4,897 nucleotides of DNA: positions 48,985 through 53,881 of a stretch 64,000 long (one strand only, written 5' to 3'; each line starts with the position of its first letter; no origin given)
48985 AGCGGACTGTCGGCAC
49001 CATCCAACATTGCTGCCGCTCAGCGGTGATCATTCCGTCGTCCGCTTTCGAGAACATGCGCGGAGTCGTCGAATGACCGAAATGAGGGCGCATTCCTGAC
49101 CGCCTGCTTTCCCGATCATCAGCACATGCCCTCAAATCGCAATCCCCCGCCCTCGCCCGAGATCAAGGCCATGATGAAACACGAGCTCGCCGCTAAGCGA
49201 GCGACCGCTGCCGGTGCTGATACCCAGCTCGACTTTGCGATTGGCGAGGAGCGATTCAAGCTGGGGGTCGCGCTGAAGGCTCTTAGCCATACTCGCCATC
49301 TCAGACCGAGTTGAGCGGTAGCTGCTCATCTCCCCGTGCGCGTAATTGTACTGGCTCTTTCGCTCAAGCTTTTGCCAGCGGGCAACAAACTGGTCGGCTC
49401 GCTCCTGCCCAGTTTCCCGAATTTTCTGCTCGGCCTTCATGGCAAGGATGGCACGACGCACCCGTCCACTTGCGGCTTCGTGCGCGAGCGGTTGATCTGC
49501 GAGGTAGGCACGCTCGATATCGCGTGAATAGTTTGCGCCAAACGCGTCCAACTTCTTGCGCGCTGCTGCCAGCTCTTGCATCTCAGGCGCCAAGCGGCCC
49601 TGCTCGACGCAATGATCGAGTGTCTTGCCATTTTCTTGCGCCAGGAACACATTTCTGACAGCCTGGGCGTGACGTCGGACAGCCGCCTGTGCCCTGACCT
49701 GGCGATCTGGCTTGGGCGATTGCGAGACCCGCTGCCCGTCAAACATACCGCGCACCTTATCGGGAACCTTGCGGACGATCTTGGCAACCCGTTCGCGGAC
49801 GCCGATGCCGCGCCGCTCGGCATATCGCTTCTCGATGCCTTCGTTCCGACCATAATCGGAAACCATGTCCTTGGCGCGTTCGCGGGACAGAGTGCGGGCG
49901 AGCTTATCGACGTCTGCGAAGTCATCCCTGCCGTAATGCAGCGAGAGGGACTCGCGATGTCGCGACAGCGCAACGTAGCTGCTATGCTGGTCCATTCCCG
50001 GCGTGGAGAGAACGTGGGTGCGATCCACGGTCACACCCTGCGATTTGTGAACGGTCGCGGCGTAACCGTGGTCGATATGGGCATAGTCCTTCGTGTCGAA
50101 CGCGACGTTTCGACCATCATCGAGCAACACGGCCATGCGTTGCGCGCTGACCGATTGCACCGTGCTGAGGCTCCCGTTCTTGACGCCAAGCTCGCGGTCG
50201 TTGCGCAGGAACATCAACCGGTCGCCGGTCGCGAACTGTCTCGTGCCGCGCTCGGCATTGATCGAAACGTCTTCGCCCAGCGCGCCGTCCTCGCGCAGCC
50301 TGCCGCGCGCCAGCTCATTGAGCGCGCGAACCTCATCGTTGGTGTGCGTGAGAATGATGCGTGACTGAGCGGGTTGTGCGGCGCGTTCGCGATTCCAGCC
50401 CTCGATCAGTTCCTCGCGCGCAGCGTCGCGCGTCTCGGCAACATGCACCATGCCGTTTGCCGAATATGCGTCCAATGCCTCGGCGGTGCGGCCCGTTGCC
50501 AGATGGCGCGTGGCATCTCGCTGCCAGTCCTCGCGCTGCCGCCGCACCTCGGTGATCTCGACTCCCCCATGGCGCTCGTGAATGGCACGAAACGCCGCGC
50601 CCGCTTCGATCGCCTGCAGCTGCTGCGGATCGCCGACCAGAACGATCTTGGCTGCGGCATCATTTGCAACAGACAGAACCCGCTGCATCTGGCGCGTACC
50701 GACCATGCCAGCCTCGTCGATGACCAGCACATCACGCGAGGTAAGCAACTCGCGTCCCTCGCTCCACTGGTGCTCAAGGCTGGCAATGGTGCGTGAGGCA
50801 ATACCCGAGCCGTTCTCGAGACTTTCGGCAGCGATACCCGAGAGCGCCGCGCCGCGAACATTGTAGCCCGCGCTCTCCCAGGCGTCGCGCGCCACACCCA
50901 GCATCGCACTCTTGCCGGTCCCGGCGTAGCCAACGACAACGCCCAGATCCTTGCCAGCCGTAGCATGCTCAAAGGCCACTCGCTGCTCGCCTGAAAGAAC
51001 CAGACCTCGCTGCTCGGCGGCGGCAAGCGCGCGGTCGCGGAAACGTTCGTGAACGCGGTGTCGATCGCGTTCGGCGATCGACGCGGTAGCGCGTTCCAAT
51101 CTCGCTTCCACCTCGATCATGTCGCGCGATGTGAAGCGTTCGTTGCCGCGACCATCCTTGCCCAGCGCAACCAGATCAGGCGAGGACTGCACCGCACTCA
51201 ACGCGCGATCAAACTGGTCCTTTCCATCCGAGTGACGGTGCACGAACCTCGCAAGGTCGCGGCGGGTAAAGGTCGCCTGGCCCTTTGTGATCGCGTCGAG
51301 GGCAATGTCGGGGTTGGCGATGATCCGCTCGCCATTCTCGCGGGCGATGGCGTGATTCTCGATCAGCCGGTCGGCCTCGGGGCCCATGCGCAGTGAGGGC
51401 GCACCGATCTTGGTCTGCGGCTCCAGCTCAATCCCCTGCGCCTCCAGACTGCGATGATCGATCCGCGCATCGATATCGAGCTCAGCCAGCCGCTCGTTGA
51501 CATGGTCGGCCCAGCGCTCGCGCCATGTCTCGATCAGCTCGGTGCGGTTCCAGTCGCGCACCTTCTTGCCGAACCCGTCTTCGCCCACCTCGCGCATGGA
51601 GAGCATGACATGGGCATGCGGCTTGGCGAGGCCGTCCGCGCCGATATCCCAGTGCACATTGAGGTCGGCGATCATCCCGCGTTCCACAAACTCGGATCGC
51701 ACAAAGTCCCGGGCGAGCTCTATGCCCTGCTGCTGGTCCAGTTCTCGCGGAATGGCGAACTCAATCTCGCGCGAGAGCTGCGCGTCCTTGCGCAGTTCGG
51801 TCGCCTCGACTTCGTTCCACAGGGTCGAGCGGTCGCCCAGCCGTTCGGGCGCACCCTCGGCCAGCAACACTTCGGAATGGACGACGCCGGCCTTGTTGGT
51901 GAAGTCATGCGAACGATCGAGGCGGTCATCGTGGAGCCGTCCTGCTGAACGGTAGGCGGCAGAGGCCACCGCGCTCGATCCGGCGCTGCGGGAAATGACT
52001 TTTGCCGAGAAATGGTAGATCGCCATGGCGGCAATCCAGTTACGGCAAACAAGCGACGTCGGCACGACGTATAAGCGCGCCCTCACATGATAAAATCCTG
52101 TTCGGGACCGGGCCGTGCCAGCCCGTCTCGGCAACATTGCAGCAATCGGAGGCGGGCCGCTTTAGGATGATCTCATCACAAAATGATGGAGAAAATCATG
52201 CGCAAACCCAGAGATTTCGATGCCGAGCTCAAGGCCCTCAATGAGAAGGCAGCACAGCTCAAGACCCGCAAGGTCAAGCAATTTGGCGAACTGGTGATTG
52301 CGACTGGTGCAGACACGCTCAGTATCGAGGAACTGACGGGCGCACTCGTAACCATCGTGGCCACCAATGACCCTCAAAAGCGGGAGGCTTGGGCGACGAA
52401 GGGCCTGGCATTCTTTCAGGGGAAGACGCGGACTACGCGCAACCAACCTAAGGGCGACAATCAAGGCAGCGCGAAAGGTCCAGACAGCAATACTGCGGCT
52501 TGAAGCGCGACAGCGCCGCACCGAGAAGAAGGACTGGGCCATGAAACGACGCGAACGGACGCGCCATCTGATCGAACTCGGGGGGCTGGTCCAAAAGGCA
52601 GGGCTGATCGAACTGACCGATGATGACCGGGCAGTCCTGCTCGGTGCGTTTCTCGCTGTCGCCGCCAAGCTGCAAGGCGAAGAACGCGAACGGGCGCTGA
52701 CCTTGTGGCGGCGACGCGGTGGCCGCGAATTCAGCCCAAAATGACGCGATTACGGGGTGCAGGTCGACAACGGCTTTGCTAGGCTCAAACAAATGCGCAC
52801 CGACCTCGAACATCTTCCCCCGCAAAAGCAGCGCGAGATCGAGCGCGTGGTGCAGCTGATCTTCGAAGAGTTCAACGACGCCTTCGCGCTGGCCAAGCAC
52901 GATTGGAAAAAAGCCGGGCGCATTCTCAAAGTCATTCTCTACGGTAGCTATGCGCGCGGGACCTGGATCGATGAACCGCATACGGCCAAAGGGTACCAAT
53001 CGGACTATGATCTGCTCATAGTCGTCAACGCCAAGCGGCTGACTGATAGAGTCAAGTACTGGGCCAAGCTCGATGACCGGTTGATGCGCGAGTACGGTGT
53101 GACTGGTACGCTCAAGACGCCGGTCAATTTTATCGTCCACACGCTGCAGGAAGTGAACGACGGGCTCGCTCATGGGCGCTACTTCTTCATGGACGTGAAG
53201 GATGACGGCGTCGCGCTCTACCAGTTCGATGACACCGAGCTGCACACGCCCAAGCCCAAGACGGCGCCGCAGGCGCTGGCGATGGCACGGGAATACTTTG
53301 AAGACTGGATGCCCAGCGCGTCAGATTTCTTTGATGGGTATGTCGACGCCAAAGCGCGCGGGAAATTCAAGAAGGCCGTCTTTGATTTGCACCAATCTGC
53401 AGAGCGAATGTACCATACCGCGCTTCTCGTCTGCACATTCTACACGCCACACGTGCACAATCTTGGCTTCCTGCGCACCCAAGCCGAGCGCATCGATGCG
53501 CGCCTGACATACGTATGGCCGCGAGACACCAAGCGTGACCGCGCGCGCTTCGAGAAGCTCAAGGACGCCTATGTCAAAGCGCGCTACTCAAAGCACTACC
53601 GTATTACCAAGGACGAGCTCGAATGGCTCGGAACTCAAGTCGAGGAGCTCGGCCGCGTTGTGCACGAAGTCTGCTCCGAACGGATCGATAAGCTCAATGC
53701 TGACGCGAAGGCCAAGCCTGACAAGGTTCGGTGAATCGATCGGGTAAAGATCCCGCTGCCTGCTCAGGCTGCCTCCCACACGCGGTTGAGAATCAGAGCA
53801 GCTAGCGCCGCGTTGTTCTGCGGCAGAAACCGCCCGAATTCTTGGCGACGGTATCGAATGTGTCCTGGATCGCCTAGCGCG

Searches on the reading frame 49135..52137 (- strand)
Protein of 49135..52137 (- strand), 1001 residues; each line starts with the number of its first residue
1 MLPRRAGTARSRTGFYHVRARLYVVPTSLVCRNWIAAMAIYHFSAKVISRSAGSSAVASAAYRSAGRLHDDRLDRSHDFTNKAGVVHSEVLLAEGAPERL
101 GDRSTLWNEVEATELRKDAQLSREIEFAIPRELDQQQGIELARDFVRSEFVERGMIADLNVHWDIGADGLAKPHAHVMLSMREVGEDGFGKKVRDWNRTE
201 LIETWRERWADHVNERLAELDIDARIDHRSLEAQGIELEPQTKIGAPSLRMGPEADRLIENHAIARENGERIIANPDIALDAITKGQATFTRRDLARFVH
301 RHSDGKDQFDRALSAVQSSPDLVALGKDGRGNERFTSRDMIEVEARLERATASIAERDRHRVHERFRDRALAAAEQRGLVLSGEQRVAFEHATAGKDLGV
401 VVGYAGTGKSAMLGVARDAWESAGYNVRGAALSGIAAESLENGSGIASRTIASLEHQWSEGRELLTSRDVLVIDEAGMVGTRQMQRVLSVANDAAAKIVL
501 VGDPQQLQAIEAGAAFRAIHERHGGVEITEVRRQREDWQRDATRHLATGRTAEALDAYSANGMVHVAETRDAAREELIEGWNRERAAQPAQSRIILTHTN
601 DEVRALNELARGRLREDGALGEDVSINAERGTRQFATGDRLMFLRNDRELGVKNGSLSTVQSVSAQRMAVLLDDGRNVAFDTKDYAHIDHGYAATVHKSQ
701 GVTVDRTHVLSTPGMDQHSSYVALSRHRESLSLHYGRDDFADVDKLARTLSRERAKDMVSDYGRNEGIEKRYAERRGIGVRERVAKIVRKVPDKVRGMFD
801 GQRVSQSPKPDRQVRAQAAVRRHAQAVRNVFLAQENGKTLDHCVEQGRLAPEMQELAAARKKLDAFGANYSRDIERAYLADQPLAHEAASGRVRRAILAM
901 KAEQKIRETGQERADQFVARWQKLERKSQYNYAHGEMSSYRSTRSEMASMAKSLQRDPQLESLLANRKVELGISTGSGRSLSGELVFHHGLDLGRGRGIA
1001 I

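Call 43: search_protein_families(library=pfam, proteins=[window:49135-52137:-], max_evalue=0.01)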
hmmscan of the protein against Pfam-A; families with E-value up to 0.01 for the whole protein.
window:49135-52137:- (1001 aa): 10 families
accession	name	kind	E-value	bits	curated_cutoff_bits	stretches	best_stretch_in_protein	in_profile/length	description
PF03389.21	MobA_MobL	-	2.5e-70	237.2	26.7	1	55-251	2-221/224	MobA/MobL family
PF13604.12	AAA_30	-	9.4e-60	202.1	27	1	381-568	2-190/191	AAA domain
PF13245.12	AAA_19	-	3e-12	47.3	25.1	1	393-508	8-130/134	AAA domain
PF01443.25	Viral_helicase1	-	1e-09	39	21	2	689-732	177-225/228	Viral superfamily 1 RNA helicase core domain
PF22232.2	TraI_hel_assoc_N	-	3.1e-06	28.2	27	1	421-502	20-99/99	TraI helicase-associated ssDNA bd, N-terminal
PF05970.20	PIF1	-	1.6e-05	25.1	25.9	1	381-487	2-122/223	PIF1-like helicase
PF18335.7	SH3_13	-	3.9e-05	23.8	41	1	628-669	19-60/65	ATP-dependent RecD-like DNA helicase SH3 domain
PF13086.12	AAA_11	-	0.0001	22.6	27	1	463-509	206-252/257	AAA domain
PF13401.12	AAA_22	-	0.00014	22.7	27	1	395-508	4-127/130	AAA domain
PF02689.20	Herpes_Helicase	-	0.0075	14.7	27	0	681-733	721-774/808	Helicase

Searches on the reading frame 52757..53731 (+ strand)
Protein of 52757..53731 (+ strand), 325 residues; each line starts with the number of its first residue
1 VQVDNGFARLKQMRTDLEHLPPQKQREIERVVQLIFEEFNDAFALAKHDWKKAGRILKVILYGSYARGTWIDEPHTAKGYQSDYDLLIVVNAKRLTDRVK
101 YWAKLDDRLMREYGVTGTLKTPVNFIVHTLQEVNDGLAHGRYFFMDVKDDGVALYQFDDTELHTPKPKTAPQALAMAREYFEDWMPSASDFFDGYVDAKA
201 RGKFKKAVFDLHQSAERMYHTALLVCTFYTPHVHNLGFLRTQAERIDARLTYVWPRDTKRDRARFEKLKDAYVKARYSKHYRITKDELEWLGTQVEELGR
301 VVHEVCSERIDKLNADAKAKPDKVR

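Call 43: search_protein_families(library=pfam, proteins=[window:52757-53731:+], max_evalue=0.01)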
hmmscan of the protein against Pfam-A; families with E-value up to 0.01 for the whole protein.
window:52757-53731:+ (325 aa): 4 families
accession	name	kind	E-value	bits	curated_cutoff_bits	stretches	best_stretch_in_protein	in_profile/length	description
PF18144.7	SMODS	-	8.9e-07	29.7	26.5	1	44-116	34-107/164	Second Messenger Oligonucleotide or Dinucleotide Synthetase domain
PF05168.19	HEPN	-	1.4e-06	28.8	22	1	182-300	2-112/117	HEPN domain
PF18765.7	Polbeta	-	4.9e-06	27.1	26.9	1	51-129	8-80/93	Polymerase beta, Nucleotidyltransferase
PF01909.29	NTP_transf_2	-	9.4e-05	23.2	21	1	51-94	9-46/93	Nucleotidyltransferase domain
